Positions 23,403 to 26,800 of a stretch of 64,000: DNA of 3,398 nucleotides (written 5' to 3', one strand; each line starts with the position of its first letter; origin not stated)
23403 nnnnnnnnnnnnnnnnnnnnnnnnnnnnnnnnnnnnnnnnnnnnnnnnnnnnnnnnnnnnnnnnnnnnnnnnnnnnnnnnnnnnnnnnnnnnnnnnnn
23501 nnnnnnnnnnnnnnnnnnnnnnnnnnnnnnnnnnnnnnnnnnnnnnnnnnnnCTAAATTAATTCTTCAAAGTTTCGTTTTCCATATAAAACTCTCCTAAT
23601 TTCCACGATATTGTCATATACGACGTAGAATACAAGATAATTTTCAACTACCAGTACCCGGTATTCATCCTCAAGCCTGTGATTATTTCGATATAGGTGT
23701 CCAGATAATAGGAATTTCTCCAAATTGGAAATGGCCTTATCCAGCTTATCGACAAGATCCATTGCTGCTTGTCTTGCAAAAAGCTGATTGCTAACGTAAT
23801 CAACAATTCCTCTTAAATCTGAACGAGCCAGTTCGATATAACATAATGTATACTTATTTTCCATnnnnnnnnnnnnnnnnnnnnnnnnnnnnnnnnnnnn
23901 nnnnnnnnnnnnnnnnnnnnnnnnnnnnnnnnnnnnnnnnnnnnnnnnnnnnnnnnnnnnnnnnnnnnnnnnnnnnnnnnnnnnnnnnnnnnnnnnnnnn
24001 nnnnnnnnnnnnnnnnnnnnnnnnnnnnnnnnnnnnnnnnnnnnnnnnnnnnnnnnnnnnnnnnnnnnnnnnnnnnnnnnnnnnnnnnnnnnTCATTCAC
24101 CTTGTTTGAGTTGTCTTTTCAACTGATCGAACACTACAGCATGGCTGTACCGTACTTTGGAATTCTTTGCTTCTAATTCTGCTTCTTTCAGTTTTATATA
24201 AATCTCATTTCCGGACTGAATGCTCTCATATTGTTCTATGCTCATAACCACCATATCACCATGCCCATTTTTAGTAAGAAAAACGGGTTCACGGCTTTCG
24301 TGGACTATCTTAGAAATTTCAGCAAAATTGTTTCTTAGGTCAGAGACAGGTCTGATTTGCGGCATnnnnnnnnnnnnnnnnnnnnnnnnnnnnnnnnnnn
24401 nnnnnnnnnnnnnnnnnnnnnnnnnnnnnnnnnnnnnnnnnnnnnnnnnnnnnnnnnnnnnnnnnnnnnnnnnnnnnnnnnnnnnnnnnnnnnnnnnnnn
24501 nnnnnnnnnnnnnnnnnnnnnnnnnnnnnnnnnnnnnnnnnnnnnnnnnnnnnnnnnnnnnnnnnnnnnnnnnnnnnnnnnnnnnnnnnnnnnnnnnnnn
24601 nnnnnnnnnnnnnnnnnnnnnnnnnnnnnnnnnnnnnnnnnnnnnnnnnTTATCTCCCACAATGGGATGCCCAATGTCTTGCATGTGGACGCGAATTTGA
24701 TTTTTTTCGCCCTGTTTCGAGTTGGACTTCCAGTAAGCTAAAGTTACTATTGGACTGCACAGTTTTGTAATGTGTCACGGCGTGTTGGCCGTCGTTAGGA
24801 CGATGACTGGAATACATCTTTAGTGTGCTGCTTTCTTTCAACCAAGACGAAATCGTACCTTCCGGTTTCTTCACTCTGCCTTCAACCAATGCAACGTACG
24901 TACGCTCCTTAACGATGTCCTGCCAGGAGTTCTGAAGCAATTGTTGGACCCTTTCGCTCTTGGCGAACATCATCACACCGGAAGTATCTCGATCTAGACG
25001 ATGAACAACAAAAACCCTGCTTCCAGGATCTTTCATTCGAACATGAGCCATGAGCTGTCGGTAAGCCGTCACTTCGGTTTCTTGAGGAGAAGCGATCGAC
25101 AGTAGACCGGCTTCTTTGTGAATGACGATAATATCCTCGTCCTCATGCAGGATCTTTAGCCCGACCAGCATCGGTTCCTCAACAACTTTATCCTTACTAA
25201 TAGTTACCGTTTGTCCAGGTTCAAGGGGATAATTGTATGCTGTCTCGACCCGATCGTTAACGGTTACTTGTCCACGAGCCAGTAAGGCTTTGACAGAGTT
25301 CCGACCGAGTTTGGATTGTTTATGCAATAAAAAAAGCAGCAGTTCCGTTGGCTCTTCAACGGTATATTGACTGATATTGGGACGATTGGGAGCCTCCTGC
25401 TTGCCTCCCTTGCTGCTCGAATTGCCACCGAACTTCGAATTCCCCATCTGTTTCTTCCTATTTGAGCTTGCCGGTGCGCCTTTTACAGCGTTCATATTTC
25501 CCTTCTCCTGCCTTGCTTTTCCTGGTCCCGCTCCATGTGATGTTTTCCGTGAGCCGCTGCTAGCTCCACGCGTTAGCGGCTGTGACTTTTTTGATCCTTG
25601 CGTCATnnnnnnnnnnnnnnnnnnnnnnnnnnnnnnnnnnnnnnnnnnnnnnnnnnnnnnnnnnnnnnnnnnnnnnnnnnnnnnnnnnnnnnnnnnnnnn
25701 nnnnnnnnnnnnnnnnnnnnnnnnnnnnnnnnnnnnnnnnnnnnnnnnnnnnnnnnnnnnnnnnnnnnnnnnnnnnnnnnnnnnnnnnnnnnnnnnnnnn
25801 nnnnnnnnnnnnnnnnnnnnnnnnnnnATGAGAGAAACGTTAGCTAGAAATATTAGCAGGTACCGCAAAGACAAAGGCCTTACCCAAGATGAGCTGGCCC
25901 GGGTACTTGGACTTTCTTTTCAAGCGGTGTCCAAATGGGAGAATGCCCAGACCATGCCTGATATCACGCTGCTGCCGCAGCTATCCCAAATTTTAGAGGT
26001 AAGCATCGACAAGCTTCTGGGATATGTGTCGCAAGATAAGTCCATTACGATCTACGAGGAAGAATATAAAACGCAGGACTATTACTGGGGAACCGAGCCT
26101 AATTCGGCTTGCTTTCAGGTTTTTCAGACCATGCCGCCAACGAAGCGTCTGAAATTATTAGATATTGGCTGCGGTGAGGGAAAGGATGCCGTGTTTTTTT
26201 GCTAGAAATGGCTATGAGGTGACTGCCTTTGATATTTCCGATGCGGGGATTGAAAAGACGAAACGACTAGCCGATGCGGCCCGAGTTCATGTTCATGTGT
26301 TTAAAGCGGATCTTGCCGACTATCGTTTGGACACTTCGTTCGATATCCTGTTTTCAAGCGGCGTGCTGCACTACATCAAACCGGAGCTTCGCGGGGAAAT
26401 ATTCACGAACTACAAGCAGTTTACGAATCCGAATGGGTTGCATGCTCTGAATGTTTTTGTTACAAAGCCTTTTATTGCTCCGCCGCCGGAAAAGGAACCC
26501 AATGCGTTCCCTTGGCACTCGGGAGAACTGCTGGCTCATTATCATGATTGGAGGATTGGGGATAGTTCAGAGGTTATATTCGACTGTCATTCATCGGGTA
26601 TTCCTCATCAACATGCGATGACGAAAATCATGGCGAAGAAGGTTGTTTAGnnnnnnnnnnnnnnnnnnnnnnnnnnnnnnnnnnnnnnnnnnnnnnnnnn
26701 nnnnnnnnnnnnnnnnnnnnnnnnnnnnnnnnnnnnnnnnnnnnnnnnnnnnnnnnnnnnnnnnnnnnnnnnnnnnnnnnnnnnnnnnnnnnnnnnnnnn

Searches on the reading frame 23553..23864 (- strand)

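Call 9: search_protein_families(library=pfam, proteins=[window:23553-23864:-], max_evalue=0.001)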
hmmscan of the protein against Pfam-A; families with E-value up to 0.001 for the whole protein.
window:23553-23864:- (103 aa): 1 family
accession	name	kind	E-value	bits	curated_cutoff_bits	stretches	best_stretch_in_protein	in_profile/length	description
PF05016.21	ParE_toxin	-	6.4e-12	46.3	23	1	12-99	6-89/89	ParE toxin of type II toxin-antitoxin system, parDE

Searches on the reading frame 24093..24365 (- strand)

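Call 9: search_protein_families(library=pfam, proteins=[window:24093-24365:-], max_evalue=0.001)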
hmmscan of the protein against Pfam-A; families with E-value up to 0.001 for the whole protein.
window:24093-24365:- (90 aa): 1 family
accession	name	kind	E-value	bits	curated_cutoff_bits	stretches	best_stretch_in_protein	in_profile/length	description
PF02604.26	PhdYeFM_antitox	-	9.2e-15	54.6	29.8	1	3-58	2-55/74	Antitoxin Phd_YefM, type II toxin-antitoxin system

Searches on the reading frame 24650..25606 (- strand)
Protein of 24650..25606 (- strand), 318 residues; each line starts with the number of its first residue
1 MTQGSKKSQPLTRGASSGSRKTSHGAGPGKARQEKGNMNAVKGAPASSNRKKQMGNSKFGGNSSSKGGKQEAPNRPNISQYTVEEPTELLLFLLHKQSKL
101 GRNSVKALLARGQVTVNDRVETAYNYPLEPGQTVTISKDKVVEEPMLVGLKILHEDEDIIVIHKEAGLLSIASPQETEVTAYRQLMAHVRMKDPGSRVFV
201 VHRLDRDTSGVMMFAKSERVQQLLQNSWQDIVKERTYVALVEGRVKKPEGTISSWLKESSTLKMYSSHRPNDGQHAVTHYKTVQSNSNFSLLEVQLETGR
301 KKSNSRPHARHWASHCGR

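Call 9: search_protein_families(library=pfam, proteins=[window:24650-25606:-], max_evalue=0.001)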
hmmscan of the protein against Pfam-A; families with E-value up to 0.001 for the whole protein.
window:24650-25606:- (318 aa): 2 families
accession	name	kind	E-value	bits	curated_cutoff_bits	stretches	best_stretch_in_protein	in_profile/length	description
PF00849.27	PseudoU_synth_2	-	2.4e-25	89.9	26.8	1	158-302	1-144/152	RNA pseudouridylate synthase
PF13275.11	S4_2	-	0.00053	20.3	24.6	1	105-140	26-61/65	S4 domain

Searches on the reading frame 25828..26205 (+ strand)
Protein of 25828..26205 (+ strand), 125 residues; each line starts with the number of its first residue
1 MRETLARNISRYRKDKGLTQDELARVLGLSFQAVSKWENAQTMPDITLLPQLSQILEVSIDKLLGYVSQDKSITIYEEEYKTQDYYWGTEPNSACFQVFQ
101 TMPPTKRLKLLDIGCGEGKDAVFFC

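Call 9: search_protein_families(library=pfam, proteins=[window:25828-26205:+], max_evalue=0.001)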
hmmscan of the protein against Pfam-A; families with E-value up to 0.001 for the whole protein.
window:25828-26205:+ (125 aa): 5 families
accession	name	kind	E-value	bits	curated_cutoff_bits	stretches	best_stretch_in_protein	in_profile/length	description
PF01381.28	HTH_3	-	1.3e-15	57.6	23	1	10-63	2-55/55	Helix-turn-helix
PF13560.12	HTH_31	-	9.2e-08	32.7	27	1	5-61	2-59/64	Helix-turn-helix domain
PF12844.13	HTH_19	-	5.3e-07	29.9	30.2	1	7-64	2-59/64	Helix-turn-helix domain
PF13443.12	HTH_26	-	5.3e-06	27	22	1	8-67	1-61/63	Cro/C1-type HTH DNA-binding domain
PF15731.11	MqsA_antitoxin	-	0.00026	21.5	30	1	7-56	72-120/131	Antitoxin component of bacterial toxin-antitoxin system, MqsA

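Call 10: search_protein_families(library=padloc, proteins=[window:25828-26205:+], max_evalue=0.001)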
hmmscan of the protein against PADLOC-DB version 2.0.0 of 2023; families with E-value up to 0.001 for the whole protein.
window:25828-26205:+ (125 aa): 13 families
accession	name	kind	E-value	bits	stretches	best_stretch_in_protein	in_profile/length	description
PDLC03951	RmrA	-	4e-10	37.2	1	9-72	13-76/400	-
PDLC02926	HTH_VI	-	4.2e-10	37.8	1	5-69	2-66/92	-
PDLC03954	RmrA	-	7.4e-09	33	1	8-68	14-74/380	-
PDLC03945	RmrA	-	6.1e-08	30.2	1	7-61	5-59/394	-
PDLC03947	RmrA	-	7.8e-08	29.5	1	6-61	13-68/383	-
PDLC04142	capH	-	2.6e-07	29.7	1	3-113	5-94/103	capH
PDLC03952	RmrA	-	4.2e-07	27.1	1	8-60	26-78/395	-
PDLC04775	PDC-M69A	-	4.8e-07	28.3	1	4-68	7-71/113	-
PDLC03956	RmrA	-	7.5e-07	26.5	1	12-76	16-81/399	-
PDLC03955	RmrA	-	1.2e-06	26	1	12-60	28-76/371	-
PDLC03949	RmrA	-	2e-06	24.9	1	11-60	9-58/363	-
PDLC03944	RmrA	-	1.2e-05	22.5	1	13-60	15-62/384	-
PDLC03671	Control_protein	-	0.00052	18.2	1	2-65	12-75/84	control protein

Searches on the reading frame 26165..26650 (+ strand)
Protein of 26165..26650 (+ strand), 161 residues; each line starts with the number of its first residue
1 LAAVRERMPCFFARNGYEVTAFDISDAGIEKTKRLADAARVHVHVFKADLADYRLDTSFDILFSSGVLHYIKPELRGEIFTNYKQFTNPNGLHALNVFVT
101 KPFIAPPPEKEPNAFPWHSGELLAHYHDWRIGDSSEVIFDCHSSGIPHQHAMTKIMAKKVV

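Call 9: search_protein_families(library=pfam, proteins=[window:26165-26650:+], max_evalue=0.001)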
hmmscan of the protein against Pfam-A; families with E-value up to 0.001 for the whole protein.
window:26165-26650:+ (161 aa): 5 families
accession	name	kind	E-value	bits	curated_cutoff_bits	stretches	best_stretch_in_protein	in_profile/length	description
PF03848.20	TehB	-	9.9e-13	48.4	20.4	1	7-142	43-176/193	Tellurite resistance protein TehB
PF13649.12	Methyltransf_25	-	1.7e-10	41.9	27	1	12-91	15-97/97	Methyltransferase domain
PF08241.18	Methyltransf_11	-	1.4e-08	35.7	21.2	1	10-93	12-93/95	Methyltransferase domain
PF08242.18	Methyltransf_12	-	8.4e-08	33.3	30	1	13-92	15-97/98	Methyltransferase domain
PF13847.12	Methyltransf_31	-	0.00054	20.1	27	1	17-99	29-113/145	Methyltransferase domain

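Call 10: search_protein_families(library=padloc, proteins=[window:26165-26650:+], max_evalue=0.001)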
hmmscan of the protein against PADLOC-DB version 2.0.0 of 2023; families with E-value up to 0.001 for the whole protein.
window:26165-26650:+ (161 aa): 1 family
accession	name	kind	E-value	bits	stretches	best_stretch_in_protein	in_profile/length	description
PDLC04134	mad2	-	7.7e-07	26.3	1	11-98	308-397/492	mads_2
